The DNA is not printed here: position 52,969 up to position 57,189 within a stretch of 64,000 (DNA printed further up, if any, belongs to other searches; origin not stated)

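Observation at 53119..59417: Three-gene NACHT STAND / double-TIR conflict locus with effectors supplied in trans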

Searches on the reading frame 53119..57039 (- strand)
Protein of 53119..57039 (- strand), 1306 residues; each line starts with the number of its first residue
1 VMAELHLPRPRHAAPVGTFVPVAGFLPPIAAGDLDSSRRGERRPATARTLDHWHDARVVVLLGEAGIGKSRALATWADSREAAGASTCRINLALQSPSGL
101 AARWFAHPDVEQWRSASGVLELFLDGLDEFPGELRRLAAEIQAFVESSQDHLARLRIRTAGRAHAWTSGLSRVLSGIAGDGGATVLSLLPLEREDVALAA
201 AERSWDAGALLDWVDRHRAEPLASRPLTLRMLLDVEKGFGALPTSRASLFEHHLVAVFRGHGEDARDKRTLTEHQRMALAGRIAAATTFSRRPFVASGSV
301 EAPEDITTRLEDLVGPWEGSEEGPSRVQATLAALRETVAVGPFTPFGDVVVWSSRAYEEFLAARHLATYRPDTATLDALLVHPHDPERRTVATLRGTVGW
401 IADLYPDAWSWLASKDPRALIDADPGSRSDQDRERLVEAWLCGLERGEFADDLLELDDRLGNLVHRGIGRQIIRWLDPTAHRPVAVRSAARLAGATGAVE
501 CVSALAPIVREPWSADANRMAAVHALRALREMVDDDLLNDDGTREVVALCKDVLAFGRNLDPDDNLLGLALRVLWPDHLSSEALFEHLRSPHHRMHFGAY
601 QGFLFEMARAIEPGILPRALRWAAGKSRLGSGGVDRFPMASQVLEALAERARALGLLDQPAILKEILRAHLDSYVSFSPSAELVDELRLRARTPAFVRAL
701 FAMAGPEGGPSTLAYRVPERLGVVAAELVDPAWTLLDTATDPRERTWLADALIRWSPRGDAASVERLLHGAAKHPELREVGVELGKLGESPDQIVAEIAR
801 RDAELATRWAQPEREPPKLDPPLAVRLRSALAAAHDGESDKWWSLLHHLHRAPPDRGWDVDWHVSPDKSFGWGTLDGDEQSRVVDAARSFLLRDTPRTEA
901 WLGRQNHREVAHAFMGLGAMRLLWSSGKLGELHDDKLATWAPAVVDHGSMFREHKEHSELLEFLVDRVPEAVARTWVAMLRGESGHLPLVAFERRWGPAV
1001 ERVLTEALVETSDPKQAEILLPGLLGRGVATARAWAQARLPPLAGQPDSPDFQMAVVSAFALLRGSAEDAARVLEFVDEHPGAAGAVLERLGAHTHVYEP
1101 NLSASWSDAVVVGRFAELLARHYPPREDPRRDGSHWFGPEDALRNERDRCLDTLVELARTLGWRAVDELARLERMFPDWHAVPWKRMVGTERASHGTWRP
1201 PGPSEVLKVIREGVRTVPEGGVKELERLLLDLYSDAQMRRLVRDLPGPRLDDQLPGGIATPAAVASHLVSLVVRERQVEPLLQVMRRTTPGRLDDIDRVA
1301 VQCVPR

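Call 6: search_protein_families(library=pfam, proteins=[window:53119-57039:-], max_evalue=1)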
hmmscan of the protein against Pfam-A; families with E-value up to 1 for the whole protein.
window:53119-57039:- (1306 aa): 4 families
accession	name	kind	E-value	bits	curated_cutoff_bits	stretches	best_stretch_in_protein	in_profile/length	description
PF13191.12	AAA_16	-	0.019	15.9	32.6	1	56-145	24-124/167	AAA ATPase domain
PF13401.12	AAA_22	-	0.055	14.2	27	1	55-98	4-48/130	AAA domain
PF19960.5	EAD7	-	0.11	12.7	32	1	1226-1290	2-62/62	Effector-associated domain 7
PF05729.18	NACHT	-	0.29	11.4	26.7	0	57-75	1-19/167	NACHT domain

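Call 7: search_protein_families(library=padloc, proteins=[window:53119-57039:-], max_evalue=1)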
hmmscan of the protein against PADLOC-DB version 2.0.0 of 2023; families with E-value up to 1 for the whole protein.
window:53119-57039:- (1306 aa): 0 families

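Call 8: search_protein_families(library=ncbifam, proteins=[window:53119-57039:-], max_evalue=1)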
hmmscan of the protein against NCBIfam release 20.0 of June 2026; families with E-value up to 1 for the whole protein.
window:53119-57039:- (1306 aa): 2 families
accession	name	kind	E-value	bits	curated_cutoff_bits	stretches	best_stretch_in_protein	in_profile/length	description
NF058535.1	antiphage_EruA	equivalog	5.2e-27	94.5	1000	1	41-624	9-552/1318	NACHT domain-containing antiphage protein EruA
NF058534.1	antiphage_HyoA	equivalog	1.3e-21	76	1200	3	182-589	200-586/1430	NACHT domain-containing antiphage protein HyoA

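Call 14: find_encoding_contigs(protein=window:53119-57039:-, flank=10000, max_places=6)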
Protein window:53119-57039:- (1306 aa): no gene with exactly this product is on record in the collection.

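Call 16: find_encoding_contigs(protein=window:53119-57036:-, flank=10000, max_places=6)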
Protein window:53119-57036:- (1305 aa): 1 contig read that carries it; 1 place shown.
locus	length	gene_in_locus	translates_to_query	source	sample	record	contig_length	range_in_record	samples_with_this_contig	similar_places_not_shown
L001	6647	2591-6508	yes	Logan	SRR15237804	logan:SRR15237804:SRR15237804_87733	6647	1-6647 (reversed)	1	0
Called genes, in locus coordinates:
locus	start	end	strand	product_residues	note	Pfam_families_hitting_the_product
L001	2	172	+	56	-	?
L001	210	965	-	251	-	PF13676:TIR_2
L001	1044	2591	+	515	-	-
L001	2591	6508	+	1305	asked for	-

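Call 19: find_homologous_proteins(query=window:53119-57036:-, max_evalue=0.00001)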
Query window:53119-57036:- (1305 aa): 20 proteins with E <= 0.00001 among 8000 candidates.
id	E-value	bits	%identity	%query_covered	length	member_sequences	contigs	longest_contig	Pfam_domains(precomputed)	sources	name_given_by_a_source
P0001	0.0e+0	2934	100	100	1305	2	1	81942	-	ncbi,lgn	-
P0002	2.9e-288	978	44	99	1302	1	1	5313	-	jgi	jgi:hypothetical protein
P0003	4.7e-285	967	44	94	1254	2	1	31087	-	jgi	jgi:hypothetical protein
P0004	2.8e-280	951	44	94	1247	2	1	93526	-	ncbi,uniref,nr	ncbi:hypothetical protein [Archangium sp.]|uniref:NACHT domain-containing protein n=1 Tax=Archangium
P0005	3.5e-280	951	42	97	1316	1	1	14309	-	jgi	jgi:hypothetical protein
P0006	2.6e-274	932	42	99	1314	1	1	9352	-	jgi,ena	-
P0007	1.7e-53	200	29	91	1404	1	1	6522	-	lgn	-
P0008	7.0e-49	185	32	45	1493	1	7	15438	PF00392.28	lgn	-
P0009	1.9e-48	183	28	75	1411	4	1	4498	-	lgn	-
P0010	1.3e-43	167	31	44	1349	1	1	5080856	-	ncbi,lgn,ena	-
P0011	2.6e-42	163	29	67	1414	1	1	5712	-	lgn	-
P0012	6.7e-42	162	28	77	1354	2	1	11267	-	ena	-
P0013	1.0e-41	161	32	47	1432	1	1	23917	-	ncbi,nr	ncbi:MAG: hypothetical protein IT436_13965 [Phycisphaerales bacterium]|nr:hypothetical protein [Phyc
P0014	2.7e-37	146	30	44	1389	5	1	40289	PF28130.1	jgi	-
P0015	1.7e-34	137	27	68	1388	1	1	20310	PF13401.13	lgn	-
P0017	3.3e-17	80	25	87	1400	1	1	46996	-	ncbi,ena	-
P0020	7.2e-15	72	27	43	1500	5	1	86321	PF05729.19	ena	-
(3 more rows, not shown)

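Call 20: find_encoding_contigs(protein=P0004, flank=8000, max_places=2)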
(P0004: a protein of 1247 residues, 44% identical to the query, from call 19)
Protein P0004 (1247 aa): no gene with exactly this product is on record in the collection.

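Call 21: find_encoding_contigs(protein=P0003, flank=8000, max_places=2)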
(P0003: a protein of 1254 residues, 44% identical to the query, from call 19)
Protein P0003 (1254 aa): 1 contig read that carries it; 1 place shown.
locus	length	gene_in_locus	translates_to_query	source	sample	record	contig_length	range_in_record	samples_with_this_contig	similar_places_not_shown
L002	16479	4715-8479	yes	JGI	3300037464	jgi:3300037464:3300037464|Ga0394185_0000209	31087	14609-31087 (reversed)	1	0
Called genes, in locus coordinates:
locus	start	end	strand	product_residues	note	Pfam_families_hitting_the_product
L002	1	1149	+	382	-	?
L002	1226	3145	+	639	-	PF01048:PNP_UDP_1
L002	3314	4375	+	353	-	PF17761:DUF1016_N, PF06250:YhcG_C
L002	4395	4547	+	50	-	-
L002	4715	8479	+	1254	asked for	-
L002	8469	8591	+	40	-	-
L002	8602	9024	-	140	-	-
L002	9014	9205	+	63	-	-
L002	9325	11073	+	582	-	PF01476:LysM, PF13529:Peptidase_C39_2, PF01471:PG_binding_1, PF00182:Glyco_hydro_19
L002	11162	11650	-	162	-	PF13302:Acetyltransf_3, PF13420:Acetyltransf_4, PF00583:Acetyltransf_1, PF13508:Acetyltransf_7, PF08445:FR47 (weak)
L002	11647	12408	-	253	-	-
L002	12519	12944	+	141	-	PF07366:SnoaL, PF12680:SnoaL_2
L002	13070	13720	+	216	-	-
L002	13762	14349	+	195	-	PF04264:YceI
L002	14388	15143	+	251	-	PF00355:Rieske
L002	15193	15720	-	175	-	PF00571:CBS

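Call 22: find_encoding_contigs(protein=P0005, flank=8000, max_places=2)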
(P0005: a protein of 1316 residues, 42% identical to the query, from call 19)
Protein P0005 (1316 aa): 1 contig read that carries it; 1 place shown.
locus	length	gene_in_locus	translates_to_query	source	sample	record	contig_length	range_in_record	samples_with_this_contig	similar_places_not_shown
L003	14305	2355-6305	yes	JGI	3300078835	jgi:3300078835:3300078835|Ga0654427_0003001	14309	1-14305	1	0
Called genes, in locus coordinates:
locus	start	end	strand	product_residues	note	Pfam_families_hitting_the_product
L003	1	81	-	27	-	?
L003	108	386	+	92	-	-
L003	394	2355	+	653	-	PF01048:PNP_UDP_1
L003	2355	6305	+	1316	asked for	-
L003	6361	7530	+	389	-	PF02463:SMC_N, PF13175:AAA_15, PF13476:AAA_23 (weak), PF13304:AAA_21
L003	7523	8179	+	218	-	-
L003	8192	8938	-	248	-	-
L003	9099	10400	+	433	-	-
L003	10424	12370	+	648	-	PF13513:HEAT_EZ (faint), PF01347:TPR_Vitellogenin, PF13646:HEAT_2, PF02985:HEAT (faint), PF13646:HEAT_2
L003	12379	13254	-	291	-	PF03575:Peptidase_S51 (weak)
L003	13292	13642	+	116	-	-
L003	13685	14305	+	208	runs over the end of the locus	?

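Call 23: find_encoding_contigs(protein=P0006, flank=8000, max_places=2)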
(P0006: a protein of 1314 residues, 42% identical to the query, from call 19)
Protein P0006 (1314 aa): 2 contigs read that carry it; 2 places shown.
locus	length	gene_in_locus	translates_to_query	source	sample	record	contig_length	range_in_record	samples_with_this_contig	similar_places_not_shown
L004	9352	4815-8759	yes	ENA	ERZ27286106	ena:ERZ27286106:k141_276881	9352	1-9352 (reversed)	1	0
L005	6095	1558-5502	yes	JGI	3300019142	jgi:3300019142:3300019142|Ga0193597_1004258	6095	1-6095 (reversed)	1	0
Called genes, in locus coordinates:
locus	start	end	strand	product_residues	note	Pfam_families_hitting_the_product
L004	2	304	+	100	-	?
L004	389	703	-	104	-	-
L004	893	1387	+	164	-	PF09537:DUF2383, PF03232:COQ7 (faint)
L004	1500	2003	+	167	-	-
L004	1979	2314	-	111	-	-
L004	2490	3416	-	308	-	PF09544:DUF2381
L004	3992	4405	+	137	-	PF14319:Zn_Tnp_IS91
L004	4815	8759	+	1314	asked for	-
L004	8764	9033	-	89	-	-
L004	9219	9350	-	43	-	?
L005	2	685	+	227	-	?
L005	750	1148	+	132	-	PF14319:Zn_Tnp_IS91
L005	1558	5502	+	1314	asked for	-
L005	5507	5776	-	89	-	-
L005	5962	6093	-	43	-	?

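Call 36: find_related_loci(query=A1, collection=genome_contigs, flank=8000)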
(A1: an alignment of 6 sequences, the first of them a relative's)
Query A1 (1305 aa) in genome_contigs; peptide patterns used: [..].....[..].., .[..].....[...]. (x = any residue, [..] = any of these).
600 stretches matched a pattern (row limit reached: there are more); 14 encode a relative of the query (tblastn E <= 1e-3); 14 distinct loci.
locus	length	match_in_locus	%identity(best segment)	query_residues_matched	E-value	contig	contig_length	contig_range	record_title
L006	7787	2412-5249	27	54-1003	2e-49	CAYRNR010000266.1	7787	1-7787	MAG TPA_asm: uncultured Rickettsiales bacterium isolate SRP167671_co1_47 genome assembly, contig: NODE_11166_length_7787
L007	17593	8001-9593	31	59-605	1e-35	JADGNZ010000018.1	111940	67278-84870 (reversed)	MAG: Thermoanaerobaculia bacterium isolate Chersky.9_17 contig-100_17, whole genome shotgun sequence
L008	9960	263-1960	28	39-604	2e-32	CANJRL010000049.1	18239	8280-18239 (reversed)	MAG: Phycisphaerales bacterium isolate RH-23may17-60 genome assembly, contig: RH-23may17-C22699, whole genome shotgun se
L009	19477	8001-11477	23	56-1232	5e-31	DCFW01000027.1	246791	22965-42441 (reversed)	MAG TPA_asm: Bacteroidales bacterium UBA1794 UBA1794_contig_1304, whole genome shotgun sequence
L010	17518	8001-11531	23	57-1233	8e-56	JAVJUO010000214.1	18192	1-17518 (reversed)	MAG: Coleofasciculus sp. C1-SOL-03 k141_46646, whole genome shotgun sequence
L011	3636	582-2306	28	50-626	5e-30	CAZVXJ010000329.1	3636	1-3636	MAG TPA_asm: uncultured Alphaproteobacteria bacterium isolate SRP173033_co3_141 genome assembly, contig: NODE_42676_leng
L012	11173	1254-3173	26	10-650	7e-29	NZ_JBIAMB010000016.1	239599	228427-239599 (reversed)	Streptomyces sp. NPDC004435 NPDC004435_24_A7.ctg-0016, whole genome shotgun sequence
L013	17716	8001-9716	28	55-623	9e-27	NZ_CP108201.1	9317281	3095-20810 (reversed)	Streptomyces sp. NBC_00114 chromosome, complete genome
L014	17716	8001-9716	28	55-623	9e-27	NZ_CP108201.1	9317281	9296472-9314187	Streptomyces sp. NBC_00114 chromosome, complete genome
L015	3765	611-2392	27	58-650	6e-26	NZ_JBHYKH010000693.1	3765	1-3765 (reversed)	Streptomyces sp. NPDC058964 NPDC058964_T51_A9.ctg-0693, whole genome shotgun sequence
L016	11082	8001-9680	29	57-624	5e-47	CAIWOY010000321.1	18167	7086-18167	MAG: uncultured Phycisphaerales bacterium isolate AlinenSedimentsCore3_bin-0378 genome assembly, contig: bin-0378:321/46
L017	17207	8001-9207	28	44-440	7e-23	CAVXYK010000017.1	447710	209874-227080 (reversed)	MAG: uncultured Chloroflexia bacterium isolate MFD03804.bin.1.88 genome assembly, contig: contig_42511, whole genome sho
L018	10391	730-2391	23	20-589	2e-7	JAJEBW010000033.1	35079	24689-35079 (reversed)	MAG: Gemmatimonadetes bacterium isolate jk18x9bins.57 k141_480127, whole genome shotgun sequence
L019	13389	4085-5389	22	58-439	2e-5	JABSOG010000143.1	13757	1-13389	MAG: Algicola sp. isolate DT_2 DT-Algicola-1_scaffold_144, whole genome shotgun sequence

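Call 59: search_solved_structures(query=A1, max_evalue=0.1)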
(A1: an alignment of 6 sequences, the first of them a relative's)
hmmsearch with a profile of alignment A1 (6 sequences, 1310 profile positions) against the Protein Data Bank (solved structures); distinct sequences matched with E-value up to 0.1: 0.
